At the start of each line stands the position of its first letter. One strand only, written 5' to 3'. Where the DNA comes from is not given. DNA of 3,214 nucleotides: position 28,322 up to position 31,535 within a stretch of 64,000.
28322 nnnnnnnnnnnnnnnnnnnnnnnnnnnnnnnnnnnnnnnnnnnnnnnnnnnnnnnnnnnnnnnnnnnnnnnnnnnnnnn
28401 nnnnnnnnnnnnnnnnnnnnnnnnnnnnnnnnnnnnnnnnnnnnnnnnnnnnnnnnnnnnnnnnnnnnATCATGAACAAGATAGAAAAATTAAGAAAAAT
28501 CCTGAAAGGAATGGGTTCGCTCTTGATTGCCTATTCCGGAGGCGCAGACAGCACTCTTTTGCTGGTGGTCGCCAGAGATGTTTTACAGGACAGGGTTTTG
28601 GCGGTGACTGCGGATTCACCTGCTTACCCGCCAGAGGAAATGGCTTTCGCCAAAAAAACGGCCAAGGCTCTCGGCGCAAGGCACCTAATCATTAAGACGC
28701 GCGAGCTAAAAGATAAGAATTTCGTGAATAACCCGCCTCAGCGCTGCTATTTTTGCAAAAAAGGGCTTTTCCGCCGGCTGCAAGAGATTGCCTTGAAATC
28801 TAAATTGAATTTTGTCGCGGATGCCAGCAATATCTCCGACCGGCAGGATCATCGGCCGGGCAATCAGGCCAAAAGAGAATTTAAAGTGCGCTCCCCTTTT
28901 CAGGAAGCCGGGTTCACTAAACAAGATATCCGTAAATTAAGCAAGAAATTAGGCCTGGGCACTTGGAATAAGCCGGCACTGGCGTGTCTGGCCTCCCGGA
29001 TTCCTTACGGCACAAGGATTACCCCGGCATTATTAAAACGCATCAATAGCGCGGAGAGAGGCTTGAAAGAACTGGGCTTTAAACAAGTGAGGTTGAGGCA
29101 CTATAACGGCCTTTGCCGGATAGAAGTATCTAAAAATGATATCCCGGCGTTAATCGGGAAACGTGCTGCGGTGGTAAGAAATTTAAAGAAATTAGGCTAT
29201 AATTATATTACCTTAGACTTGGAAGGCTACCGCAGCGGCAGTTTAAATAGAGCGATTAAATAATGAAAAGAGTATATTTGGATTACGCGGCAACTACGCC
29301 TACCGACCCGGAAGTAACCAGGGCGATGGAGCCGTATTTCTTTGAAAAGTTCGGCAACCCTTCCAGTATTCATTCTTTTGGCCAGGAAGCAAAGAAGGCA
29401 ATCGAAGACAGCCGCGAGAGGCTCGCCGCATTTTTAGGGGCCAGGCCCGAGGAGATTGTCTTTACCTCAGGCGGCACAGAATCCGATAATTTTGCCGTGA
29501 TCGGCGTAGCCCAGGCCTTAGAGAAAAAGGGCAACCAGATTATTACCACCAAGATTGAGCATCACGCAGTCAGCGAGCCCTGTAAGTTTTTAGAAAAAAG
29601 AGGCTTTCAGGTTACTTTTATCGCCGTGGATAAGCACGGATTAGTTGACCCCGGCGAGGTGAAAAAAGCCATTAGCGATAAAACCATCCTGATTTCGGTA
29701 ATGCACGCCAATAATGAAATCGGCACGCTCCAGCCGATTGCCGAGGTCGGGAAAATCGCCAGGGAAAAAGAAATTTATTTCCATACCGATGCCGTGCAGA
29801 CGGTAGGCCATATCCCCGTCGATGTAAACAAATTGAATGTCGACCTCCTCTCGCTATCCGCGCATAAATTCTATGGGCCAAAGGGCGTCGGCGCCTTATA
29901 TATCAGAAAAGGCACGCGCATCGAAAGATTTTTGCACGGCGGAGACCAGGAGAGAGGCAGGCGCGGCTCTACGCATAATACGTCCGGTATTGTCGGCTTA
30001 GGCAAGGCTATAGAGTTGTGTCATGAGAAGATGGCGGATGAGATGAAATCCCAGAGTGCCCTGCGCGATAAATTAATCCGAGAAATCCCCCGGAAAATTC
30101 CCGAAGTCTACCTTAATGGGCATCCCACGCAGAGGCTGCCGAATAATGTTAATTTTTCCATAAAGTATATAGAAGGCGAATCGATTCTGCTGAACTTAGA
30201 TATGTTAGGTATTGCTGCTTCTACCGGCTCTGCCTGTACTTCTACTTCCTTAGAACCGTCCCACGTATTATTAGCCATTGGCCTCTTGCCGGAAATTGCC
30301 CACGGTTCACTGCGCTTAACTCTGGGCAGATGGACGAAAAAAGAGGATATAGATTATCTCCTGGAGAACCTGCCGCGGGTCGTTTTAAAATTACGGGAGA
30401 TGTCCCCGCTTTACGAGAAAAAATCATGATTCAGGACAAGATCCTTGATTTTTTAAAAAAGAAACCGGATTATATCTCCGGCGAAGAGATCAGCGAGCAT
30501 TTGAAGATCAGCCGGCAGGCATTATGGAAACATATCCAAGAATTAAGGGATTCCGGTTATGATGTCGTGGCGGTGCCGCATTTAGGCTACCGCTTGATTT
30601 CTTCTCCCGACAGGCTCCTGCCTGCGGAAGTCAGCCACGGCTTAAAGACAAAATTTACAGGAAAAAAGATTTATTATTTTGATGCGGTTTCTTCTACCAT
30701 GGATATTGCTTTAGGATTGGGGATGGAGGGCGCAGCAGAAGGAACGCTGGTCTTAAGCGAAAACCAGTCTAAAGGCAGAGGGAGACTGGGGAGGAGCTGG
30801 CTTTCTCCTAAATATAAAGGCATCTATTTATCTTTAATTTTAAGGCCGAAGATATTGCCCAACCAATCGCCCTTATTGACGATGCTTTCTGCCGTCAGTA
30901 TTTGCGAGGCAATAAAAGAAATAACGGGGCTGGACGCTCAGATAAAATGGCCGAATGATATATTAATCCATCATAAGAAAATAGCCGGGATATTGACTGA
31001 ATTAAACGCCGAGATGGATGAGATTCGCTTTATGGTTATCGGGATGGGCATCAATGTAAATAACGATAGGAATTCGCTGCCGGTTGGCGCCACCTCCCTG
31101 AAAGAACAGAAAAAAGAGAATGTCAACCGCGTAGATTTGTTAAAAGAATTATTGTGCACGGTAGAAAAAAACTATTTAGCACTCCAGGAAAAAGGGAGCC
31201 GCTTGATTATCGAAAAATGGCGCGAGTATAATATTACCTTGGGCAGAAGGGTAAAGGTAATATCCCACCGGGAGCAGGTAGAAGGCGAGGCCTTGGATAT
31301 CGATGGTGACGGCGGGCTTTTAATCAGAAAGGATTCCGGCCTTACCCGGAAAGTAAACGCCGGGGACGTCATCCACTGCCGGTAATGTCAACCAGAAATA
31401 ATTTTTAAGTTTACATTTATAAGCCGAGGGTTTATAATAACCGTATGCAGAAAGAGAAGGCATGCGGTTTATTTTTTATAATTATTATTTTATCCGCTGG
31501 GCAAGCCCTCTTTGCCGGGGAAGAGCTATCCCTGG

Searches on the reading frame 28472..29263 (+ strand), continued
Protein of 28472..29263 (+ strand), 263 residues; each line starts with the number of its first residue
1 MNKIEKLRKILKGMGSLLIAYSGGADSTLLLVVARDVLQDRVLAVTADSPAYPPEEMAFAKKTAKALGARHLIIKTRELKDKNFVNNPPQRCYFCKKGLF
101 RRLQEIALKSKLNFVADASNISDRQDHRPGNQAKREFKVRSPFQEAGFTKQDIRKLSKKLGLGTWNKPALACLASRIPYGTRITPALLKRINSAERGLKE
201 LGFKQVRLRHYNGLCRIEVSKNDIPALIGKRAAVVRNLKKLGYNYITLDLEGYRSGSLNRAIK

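Call 29: find_related_loci(query=window:28472-29263:+, collection=metagenome_contigs, flank=10000)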
Query window:28472-29263:+ (263 aa) in metagenome_contigs; peptide patterns used: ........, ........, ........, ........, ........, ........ (x = any residue, [..] = any of these).
551 stretches matched a pattern; 147 encode a relative of the query (tblastn E <= 1e-3); the best 80 are kept; 80 distinct loci.
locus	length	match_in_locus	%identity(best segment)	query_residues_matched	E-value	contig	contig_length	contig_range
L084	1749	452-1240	68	1-263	7e-131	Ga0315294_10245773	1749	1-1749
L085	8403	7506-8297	69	1-263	1e-118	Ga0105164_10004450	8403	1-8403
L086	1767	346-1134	67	1-263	5e-126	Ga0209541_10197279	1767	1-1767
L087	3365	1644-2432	67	1-263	2e-118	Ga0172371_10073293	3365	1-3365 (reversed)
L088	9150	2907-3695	66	1-263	1e-115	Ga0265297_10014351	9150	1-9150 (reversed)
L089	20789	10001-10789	63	1-263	8e-114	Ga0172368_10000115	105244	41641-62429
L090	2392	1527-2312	65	3-263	2e-118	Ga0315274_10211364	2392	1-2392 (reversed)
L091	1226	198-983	65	3-263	1e-122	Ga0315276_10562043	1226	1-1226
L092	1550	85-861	66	1-259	9e-119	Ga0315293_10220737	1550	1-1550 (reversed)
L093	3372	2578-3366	63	1-263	3e-111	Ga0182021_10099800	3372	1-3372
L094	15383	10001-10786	63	2-262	1e-107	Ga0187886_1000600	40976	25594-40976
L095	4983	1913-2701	62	1-262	6e-107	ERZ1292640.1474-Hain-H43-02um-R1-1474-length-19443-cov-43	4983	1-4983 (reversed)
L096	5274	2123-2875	65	13-263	8e-106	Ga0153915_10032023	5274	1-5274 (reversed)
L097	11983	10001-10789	62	2-263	3e-105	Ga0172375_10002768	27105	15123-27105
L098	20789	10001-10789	62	2-263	1e-104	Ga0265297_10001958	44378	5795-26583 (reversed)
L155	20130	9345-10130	49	3-262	3e-82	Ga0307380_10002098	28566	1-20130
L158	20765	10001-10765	52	14-262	7e-81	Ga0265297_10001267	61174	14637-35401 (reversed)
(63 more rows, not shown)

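Call 36: search_protein_families(library=pfam, max_evalue=0.00001, proteins=[L016:27-1019:+, L016:1024-2283:+, L016:2418-3011:+, L016:3090-3749:+, L155:5309-6466:+, L155:6468-7811:+, L155:7999-9117:+, L155:10327-11286:-, L158:11024-12307:+, L158:12312-13052:+])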
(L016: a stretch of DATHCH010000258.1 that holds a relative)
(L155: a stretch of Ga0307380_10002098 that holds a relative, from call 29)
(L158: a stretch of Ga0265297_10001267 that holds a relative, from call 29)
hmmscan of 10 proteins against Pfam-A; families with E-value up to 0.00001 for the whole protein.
L016:27-1019:+ (330 aa): 2 families
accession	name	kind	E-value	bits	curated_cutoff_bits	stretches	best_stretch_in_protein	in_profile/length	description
PF04389.22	Peptidase_M28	-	1.2e-32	113.6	21.3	1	115-314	1-190/193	Peptidase family M28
PF01546.33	Peptidase_M20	-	8.6e-08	32.8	24.6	1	133-291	1-143/206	Peptidase family M20/M25/M40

L016:1024-2283:+ (419 aa): 1 family
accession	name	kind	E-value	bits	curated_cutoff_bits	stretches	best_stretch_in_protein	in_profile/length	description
PF01969.22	Ni_insertion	-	7.2e-143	476.7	22.1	1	22-395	1-374/375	Nickel insertion protein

L016:2418-3011:+ (197 aa): 0 families

L016:3090-3749:+ (219 aa): 0 families

L155:5309-6466:+ (385 aa): 3 families
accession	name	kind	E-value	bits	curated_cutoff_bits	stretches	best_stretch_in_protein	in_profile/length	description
PF02670.22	DXP_reductoisom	-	1.2e-42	146.1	21.7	1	4-130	1-129/129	1-deoxy-D-xylulose 5-phosphate reductoisomerase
PF13288.12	DXPR_C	-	6.7e-41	139.6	27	1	259-375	1-114/115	DXP reductoisomerase C-terminal domain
PF08436.17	DXP_redisom_C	-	1.3e-39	134.7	26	1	144-227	1-84/84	1-deoxy-D-xylulose 5-phosphate reductoisomerase C-terminal domain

L155:6468-7811:+ (447 aa): 4 families
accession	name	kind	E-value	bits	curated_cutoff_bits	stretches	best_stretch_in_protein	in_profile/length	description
PF02163.28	Peptidase_M50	-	6e-60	202.8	27.2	1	14-423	2-221/221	Peptidase family M50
PF17820.7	PDZ_6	-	1.2e-16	60.6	27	2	227-273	7-54/54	PDZ domain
PF13180.12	PDZ_2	-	9.2e-16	58.3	27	1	134-198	12-77/80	PDZ domain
PF00595.29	PDZ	-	1.7e-13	51.2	23.2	1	124-182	12-73/81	PDZ domain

L155:7999-9117:+ (372 aa): 1 family
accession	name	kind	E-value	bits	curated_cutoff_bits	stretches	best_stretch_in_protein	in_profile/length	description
PF04551.19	GcpE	-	8.6e-148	492.3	32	1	26-368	1-343/343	GcpE protein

L155:10327-11286:- (319 aa): 2 families
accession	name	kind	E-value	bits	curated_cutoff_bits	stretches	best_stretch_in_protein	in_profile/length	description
PF02826.25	2-Hacid_dh_C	-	1.3e-58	197.8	25.1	1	110-287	2-178/178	D-isomer specific 2-hydroxyacid dehydrogenase, NAD binding domain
PF00389.36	2-Hacid_dh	-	2e-34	118.6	24.6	1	5-318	1-133/134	D-isomer specific 2-hydroxyacid dehydrogenase, catalytic domain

L158:11024-12307:+ (427 aa): 1 family
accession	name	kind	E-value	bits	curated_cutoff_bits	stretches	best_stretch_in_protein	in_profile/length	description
PF00202.27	Aminotran_3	-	2.7e-136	454.9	30.5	1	24-427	11-403/403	Aminotransferase class-III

L158:12312-13052:+ (246 aa): 2 families
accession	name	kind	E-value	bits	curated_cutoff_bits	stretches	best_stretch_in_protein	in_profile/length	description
PF00588.24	SpoU_methylase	-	3.7e-42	144.2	29.7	1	95-235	2-142/142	SpoU rRNA Methylase family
PF08032.17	SpoU_sub_bind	-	3.2e-14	53.5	22.8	1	4-76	1-74/76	RNA 2'-O ribose methyltransferase substrate binding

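Call 41: find_homologous_proteins(query=A2, max_evalue=1e-20)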
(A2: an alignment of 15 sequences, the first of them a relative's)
Query A2 (15 sequences) (419 aa, profile of the alignment): 8000 proteins with E <= 1e-20 among 8000 candidates; the best 120 are listed.
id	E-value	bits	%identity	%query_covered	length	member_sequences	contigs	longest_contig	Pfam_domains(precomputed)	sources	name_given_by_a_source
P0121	2.0e-171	588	48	90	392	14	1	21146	PF01969.23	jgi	-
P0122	1.1e-170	586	47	92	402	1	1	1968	PF01969.23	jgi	-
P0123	1.8e-170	585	47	95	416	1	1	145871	PF01969.23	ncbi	-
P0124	1.2e-169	583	46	93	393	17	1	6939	PF01969.23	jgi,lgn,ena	-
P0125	4.6e-169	581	52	91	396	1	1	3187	PF01969.23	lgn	-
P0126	8.1e-169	580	48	92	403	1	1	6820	PF01969.23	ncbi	-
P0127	3.4e-168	578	47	93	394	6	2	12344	PF01969.23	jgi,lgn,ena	-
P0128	3.6e-168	578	49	91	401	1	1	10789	PF01969.23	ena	-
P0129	3.7e-168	578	44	91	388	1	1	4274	PF01969.23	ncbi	-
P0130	5.3e-168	577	49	91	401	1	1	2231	PF01969.23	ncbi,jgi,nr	ncbi:MAG TPA: nickel pincer cofactor biosynthesis protein LarC [Chloroflexi bacterium]|nr:nickel pin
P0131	5.8e-168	577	48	92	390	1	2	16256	PF01969.23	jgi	-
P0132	1.1e-167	576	81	93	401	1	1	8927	PF01969.23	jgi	jgi:uncharacterized protein (TIGR00299 family) protein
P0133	1.1e-167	576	51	91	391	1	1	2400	PF01969.23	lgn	-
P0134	1.9e-167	575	48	91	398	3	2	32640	PF01969.23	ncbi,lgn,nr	ncbi:MAG: nickel pincer cofactor biosynthesis protein LarC [candidate division Zixibacteria bacteriu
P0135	2.2e-167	575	81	95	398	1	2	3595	PF01969.23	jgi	jgi:uncharacterized protein (TIGR00299 family) protein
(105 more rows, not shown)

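Call 50: list_cluster_members(proteins=[P0001])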
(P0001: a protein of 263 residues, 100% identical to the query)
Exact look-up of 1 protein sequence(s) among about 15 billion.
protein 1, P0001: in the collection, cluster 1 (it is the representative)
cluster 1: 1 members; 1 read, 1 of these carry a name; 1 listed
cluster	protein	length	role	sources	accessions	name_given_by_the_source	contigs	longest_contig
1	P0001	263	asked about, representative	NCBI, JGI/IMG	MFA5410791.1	MAG: ATP-dependent sacrificial sulfur transferase LarE [Candidatus Omnitrophota bacterium] | uncharacterized protein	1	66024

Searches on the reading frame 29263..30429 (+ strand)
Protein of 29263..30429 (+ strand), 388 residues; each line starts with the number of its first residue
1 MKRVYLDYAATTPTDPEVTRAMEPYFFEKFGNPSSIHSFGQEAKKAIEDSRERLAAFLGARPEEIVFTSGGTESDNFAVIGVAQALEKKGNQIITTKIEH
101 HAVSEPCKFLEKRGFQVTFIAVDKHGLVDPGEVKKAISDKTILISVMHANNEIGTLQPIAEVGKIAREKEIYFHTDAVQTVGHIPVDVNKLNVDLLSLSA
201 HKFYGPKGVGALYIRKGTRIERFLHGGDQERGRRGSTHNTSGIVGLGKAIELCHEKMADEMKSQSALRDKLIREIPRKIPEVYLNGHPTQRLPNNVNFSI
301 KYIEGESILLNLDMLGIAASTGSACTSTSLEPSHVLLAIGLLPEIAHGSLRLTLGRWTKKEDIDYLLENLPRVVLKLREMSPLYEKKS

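Call 3: search_protein_families(library=pfam, proteins=[window:29263-30429:+])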
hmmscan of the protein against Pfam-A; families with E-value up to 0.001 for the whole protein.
window:29263-30429:+ (388 aa): 4 families
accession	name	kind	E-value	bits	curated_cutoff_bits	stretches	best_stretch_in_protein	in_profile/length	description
PF00266.25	Aminotran_5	-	8.1e-93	311.8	21.5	1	4-366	1-371/371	Aminotransferase class-V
PF01212.27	Beta_elim_lyase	-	3.6e-07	30.2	27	1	53-177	40-169/288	Beta-eliminating lyase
PF01041.23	DegT_DnrJ_EryC1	-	7.7e-07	29.1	19.8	1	52-182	31-151/360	DegT/DnrJ/EryC1/StrS aminotransferase family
PF01053.26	Cys_Met_Meta_PP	-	0.00022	20.4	27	1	77-204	78-200/381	Cys/Met metabolism PLP-dependent enzyme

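Call 4: search_protein_families(library=ncbifam, proteins=[window:29263-30429:+])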
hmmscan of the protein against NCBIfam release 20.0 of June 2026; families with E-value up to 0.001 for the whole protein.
window:29263-30429:+ (388 aa): 32 families (the best 25 are shown)
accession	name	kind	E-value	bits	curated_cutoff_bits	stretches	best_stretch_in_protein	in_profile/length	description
TIGR03402.1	FeS_nifS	equivalog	3.6e-177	588.8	530.75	1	4-383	1-379/379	cysteine desulfurase NifS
TIGR02006.1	IscS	equivalog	3.6e-145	484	643.2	1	3-385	4-386/402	IscS subfamily cysteine desulfurase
NF010611.0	PRK14012.1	equivalog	7e-143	476.4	548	1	4-385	7-390/406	IscS subfamily cysteine desulfurase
TIGR03235.1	DNA_S_dndA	equivalog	2.8e-120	401.9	480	1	5-353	1-352/353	cysteine desulfurase DndA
TIGR03403.1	nifS_epsilon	equivalog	1.8e-119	399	587.7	1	4-381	1-380/382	NifS family cysteine desulfurase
NF002806.0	PRK02948.1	subfamily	7.9e-101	337.8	304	1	4-374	2-372/381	IscS subfamily cysteine desulfurase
TIGR01979.1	sufS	subfamily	2.2e-57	194.7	475.1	2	4-227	20-248/403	SufS family cysteine desulfurase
TIGR01977.1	am_tr_V_EF2568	hypoth_equivalog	3.4e-55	187.6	377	1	4-370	1-373/376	cysteine desulfurase family protein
NF041166.1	f2_encap_cargo1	exception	1.3e-40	140.1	800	1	4-216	247-462/623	family 2A encapsulin nanocompartment cargo protein cysteine desulfurase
NF006791.0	PRK09295.1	equivalog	3.3e-40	138.4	661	1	4-216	25-240/406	cysteine desulfurase SufS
NF040779.1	Sec_lyase_SclA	exception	8.4e-39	133.5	525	1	4-373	1-376/378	selenocysteine lyase SclA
TIGR01976.1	am_tr_V_VC1184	hypoth_equivalog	3.7e-30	105.5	352.35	1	3-218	19-235/401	cysteine desulfurase-like protein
NF008126.0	PRK10874.1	equivalog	1.6e-29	103.3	607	1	2-215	19-235/401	cysteine desulfurase CsdA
TIGR03392.1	FeS_syn_CsdA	equivalog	2.4e-28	99.4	493.6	1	2-215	16-232/398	cysteine desulfurase CsdA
TIGR04343.1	egtE_PLP_lyase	equivalog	5.8e-16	58.3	400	1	43-218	52-219/370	ergothioneine biosynthesis PLP-dependent enzyme EgtE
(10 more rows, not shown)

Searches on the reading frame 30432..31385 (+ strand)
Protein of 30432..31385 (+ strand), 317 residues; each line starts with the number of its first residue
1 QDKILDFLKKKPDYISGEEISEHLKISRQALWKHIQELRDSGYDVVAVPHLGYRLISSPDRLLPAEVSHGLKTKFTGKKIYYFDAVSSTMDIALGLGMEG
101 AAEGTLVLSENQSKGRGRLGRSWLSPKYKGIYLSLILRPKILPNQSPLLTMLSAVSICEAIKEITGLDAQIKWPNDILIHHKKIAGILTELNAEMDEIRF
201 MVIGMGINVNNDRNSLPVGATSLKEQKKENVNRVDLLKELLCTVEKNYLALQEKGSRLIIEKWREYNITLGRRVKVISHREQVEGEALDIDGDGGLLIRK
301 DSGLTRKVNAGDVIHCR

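Call 3: search_protein_families(library=pfam, proteins=[window:30432-31385:+])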
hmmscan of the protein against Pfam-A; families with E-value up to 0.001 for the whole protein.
window:30432-31385:+ (317 aa): 6 families
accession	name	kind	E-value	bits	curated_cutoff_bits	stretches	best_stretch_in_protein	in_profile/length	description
PF03099.24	BPL_LplA_LipB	-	1e-21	77.7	21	1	83-208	2-133/133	Biotin/lipoate A/B protein ligase family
PF08279.18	HTH_11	-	1e-16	61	25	1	2-54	3-55/55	HTH domain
PF02237.23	BPL_C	-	1.1e-12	48.1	21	1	269-315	1-47/48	Biotin protein ligase C terminal domain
PF13412.12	HTH_24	-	1.5e-07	31.3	21.9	1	3-43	7-46/48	Winged helix-turn-helix DNA-binding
PF12802.13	MarR_2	-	0.00045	20.8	27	1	4-43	10-49/61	MarR family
PF16917.10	BPL_LplA_LipB_2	-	0.00062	19.8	27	1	131-264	42-182/183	Biotin/lipoate A/B protein ligase family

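Call 4: search_protein_families(library=ncbifam, proteins=[window:30432-31385:+])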
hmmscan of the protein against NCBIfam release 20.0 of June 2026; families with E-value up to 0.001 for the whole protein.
window:30432-31385:+ (317 aa): 12 families
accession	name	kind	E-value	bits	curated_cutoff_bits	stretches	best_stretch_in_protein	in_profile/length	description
TIGR00121.1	birA_ligase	equivalog_domain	1.8e-63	214.2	83.1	1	80-315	2-234/235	biotin--[acetyl-CoA-carboxylase] ligase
NF008846.0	PRK11886.1-1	equivalog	1.3e-57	195.5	353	1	2-313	5-306/312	bifunctional biotin--[acetyl-CoA-carboxylase] ligase/biotin operon repressor BirA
NF008847.0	PRK11886.1-2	equivalog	2.8e-55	187.9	293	1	3-313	9-314/320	bifunctional biotin--[acetyl-CoA-carboxylase] ligase/biotin operon repressor BirA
NF006206.0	PRK08330.1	equivalog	2.4e-54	184.3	311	1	70-313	3-238/243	biotin--protein ligase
NF008848.0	PRK11886.1-3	equivalog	1.3e-53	182.1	362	1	12-313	13-313/319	bifunctional biotin--[acetyl-CoA-carboxylase] ligase/biotin operon repressor BirA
NF008850.0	PRK11886.1-5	equivalog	2.4e-46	158.4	489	1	3-308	10-310/320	bifunctional biotin--[acetyl-CoA-carboxylase] ligase/biotin operon repressor BirA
NF008849.0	PRK11886.1-4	equivalog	1.6e-42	145.7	474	1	12-305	17-307/320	bifunctional biotin--[acetyl-CoA-carboxylase] ligase/biotin operon repressor BirA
NF005405.0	PRK06955.1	equivalog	3.2e-20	72.4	312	1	104-313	65-291/300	biotin--[acetyl-CoA-carboxylase] ligase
NF004607.0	PRK05935.1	equivalog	4e-17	62.6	219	1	79-246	3-173/190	biotin--protein ligase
TIGR00122.1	birA_repr_reg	equivalog_domain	1.6e-16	59.9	70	1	14-70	14-68/69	biotin operon repressor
NF006294.0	PRK08477.1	equivalog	6.9e-16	58.3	179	1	79-249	5-163/214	biotin--[acetyl-CoA-carboxylase] ligase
NF009862.0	PRK13325.1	equivalog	6.6e-15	54.8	761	1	99-303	105-311/592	bifunctional biotin--[acetyl-CoA-carboxylase] ligase/type III pantothenate kinase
